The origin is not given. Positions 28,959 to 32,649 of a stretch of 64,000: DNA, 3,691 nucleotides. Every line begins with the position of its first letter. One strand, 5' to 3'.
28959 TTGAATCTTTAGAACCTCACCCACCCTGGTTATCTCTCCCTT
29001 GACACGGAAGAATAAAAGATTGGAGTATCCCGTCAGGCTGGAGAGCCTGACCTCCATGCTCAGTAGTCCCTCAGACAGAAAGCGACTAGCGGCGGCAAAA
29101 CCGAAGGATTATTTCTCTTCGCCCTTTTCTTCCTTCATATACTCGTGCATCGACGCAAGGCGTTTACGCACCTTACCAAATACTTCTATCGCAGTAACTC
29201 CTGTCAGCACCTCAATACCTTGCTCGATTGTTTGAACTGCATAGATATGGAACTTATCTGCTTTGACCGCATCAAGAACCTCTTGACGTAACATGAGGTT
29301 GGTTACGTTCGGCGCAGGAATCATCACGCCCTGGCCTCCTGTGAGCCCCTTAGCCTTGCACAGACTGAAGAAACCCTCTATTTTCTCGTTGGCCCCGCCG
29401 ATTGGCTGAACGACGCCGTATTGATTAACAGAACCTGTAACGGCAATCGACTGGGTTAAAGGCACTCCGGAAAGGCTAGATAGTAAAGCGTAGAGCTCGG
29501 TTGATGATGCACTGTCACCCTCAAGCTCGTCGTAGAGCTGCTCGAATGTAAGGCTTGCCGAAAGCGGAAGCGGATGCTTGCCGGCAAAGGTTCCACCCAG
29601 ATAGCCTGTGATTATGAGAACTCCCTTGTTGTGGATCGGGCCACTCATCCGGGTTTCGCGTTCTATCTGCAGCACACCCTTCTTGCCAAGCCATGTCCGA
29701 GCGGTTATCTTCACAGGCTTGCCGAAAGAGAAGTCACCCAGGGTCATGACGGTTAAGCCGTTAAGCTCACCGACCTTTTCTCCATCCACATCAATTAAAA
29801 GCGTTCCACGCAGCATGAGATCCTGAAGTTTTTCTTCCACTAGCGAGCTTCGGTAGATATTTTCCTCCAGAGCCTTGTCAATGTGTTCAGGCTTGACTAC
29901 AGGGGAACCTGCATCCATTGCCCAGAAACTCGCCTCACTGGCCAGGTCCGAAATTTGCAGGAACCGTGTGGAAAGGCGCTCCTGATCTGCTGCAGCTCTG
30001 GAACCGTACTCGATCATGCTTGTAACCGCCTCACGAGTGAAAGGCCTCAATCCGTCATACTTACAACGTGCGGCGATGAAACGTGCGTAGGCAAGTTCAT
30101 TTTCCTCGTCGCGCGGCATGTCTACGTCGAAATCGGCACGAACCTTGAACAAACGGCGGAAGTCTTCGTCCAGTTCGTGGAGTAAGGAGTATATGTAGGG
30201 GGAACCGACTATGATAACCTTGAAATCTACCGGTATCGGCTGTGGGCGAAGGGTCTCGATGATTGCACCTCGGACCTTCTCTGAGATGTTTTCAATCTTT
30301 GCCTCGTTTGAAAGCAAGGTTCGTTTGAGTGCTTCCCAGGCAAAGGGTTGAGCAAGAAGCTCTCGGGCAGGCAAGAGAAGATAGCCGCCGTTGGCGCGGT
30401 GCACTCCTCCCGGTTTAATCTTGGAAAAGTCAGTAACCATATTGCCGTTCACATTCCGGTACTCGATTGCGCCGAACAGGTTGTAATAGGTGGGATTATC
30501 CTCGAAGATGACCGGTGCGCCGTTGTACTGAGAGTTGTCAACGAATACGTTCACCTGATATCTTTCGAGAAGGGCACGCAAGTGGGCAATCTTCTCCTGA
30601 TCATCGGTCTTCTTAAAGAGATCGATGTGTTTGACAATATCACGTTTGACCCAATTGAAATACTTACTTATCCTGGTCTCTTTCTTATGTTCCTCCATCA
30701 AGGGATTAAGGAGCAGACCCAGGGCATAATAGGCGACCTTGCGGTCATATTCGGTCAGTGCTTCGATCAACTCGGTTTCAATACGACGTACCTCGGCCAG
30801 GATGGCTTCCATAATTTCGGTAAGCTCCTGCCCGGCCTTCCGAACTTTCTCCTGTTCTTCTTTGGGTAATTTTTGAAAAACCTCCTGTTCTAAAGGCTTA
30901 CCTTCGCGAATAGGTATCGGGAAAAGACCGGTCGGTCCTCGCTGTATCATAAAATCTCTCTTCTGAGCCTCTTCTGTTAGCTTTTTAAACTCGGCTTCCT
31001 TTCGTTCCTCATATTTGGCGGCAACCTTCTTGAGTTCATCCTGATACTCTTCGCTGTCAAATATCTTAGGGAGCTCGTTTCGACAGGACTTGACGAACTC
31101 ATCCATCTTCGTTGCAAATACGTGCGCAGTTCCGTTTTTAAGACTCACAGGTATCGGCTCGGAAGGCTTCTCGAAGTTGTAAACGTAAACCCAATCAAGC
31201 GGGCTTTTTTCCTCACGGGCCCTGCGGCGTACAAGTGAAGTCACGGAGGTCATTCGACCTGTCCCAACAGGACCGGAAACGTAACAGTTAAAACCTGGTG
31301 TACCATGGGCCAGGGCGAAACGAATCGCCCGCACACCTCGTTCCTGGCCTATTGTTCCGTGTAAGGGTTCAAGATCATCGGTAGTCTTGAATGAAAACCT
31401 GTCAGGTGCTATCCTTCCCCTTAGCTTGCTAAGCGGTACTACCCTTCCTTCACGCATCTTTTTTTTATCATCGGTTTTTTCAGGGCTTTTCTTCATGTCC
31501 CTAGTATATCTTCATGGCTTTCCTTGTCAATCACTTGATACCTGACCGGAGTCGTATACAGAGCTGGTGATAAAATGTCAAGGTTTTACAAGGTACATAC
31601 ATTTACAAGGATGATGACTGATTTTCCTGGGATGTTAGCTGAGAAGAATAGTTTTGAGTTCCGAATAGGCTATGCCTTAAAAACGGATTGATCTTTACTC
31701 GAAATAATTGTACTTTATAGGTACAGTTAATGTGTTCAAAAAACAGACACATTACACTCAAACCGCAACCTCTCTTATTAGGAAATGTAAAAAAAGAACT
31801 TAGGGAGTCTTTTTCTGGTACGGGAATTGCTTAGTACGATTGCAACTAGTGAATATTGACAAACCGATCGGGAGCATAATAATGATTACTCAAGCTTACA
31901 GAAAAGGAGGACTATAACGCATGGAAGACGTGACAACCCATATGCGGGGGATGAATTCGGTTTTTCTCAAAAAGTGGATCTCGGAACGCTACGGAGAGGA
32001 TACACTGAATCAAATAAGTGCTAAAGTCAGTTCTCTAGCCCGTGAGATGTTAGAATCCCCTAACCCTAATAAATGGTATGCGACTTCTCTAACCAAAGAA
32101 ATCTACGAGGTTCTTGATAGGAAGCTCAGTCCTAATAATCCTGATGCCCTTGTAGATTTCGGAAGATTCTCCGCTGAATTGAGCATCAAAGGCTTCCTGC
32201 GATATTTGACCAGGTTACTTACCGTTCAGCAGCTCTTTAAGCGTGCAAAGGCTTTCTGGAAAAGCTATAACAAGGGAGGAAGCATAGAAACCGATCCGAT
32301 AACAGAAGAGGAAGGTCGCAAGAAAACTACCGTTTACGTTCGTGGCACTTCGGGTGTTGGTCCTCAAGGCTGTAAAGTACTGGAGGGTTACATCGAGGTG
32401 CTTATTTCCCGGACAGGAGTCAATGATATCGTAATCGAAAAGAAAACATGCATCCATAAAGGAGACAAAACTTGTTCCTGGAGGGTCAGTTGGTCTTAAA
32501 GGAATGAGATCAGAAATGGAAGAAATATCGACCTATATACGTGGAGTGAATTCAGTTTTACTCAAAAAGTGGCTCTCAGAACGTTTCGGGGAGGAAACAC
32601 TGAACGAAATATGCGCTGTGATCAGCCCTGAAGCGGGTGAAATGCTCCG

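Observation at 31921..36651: Tandem array of eight ~190-aa V4R-like paralogs in a single operon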

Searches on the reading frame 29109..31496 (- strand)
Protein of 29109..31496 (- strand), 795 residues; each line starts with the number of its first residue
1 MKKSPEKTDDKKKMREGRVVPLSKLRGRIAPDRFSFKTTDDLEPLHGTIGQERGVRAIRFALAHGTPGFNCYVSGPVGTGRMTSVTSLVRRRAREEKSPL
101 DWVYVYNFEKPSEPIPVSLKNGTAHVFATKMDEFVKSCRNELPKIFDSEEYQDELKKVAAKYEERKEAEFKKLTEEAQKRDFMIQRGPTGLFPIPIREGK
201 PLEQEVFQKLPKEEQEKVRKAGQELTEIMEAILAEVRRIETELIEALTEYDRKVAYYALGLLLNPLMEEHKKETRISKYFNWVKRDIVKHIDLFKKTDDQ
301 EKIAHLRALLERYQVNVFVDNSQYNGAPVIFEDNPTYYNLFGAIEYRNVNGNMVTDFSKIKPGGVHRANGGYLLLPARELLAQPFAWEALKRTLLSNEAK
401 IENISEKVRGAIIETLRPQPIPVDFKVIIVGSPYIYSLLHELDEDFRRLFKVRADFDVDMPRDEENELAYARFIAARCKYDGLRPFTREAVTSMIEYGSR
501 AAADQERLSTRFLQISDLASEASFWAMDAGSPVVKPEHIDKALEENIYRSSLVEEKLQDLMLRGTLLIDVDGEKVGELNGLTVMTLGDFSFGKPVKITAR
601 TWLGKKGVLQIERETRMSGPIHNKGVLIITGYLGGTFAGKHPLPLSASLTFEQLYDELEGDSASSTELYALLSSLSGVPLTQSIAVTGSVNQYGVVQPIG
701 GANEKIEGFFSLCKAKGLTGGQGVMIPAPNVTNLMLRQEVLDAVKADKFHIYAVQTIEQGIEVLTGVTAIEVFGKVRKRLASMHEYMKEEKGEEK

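Call 20: search_protein_families(library=pfam, proteins=[window:29109-31496:-], max_evalue=0.001)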
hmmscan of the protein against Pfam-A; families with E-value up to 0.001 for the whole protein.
window:29109-31496:- (795 aa): 4 families
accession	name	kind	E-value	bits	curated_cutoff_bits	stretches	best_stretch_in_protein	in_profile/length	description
PF13654.12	AAA_32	-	5.8e-53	178.9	21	1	326-457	2-133/133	LonB-like, AAA domain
PF20436.4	LonB_AAA-LID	-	1.4e-22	79.9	22.4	1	485-549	1-65/65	Archaeal LonB, AAA+ ATPase LID domain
PF20437.3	LonC_helical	-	1.7e-09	38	24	1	101-134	1-34/34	Lon-like LonC helical domain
PF05362.19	Lon_C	-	1.1e-06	28.8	21.1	1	659-762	108-200/205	Lon protease (S16) C-terminal proteolytic domain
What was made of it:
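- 29109..31496 (-): Context only: a divergent LonC-type Lon-like protease. It is not a conserved partner of the array. Pfam AAA_32, LonB_AAA-LID, LonC_helical and Lon_C (call 20).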

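Call 80: search_protein_families(library=padloc, proteins=[window:29109-31496:-], max_evalue=0.01)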
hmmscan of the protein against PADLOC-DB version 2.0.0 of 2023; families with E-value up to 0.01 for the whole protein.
window:29109-31496:- (795 aa): 1 family
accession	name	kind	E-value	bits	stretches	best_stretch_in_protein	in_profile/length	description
PDLC02269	AbiEi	-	0.01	13.2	0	225-299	153-224/251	AbiEi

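Call 81: search_protein_families(library=ncbifam, proteins=[window:29109-31496:-], max_evalue=0.00001)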
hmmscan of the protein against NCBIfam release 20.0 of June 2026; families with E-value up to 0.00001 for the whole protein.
window:29109-31496:- (795 aa): 4 families
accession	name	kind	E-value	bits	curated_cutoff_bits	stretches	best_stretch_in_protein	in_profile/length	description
TIGR00764.1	lon_rel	equivalog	1.9e-35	122.5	516.6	1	314-763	159-591/608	ATP-dependent protease LonB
TIGR02902.1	spore_lonB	equivalog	3.8e-09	35.7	723.3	1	658-744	439-518/531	ATP-dependent protease LonB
TIGR02903.1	spore_lon_C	equivalog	7.4e-07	28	678.8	1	658-762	523-612/615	Lon family ATP-dependent protease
NF008053.0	PRK10787.1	equivalog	4.1e-06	25.2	891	1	659-761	676-767/784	endopeptidase La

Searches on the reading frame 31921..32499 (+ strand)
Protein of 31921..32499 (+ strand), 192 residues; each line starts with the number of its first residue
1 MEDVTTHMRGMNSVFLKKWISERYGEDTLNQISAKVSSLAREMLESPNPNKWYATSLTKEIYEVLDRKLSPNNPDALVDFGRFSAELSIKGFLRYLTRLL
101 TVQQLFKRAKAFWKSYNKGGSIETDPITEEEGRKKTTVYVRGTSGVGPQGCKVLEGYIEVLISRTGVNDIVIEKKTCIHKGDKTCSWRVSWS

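Call 3: search_protein_families(library=pfam, proteins=[window:31921-32499:+], max_evalue=1)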
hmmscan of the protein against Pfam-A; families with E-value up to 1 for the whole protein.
window:31921-32499:+ (192 aa): 2 families
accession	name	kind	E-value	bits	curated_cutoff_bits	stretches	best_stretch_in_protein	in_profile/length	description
PF07700.20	HNOB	-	0.015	15.6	25.5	1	15-97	7-86/163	Haem-NO-binding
PF02830.23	V4R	-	0.25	11.9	31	1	142-189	13-60/62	V4R domain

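Call 4: search_protein_families(library=ncbifam, proteins=[window:31921-32499:+], max_evalue=1)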
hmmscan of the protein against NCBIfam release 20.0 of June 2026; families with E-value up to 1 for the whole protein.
window:31921-32499:+ (192 aa): 1 family
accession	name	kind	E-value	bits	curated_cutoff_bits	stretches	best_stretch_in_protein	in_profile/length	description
NF053755.1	MsvR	equivalog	0.00015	21.6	220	1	101-188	149-235/236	transcriptional factor MsvR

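Call 80: search_protein_families(library=padloc, proteins=[window:31921-32499:+], max_evalue=0.01)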
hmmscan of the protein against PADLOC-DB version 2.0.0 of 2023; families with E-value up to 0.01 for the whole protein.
window:31921-32499:+ (192 aa): 0 families
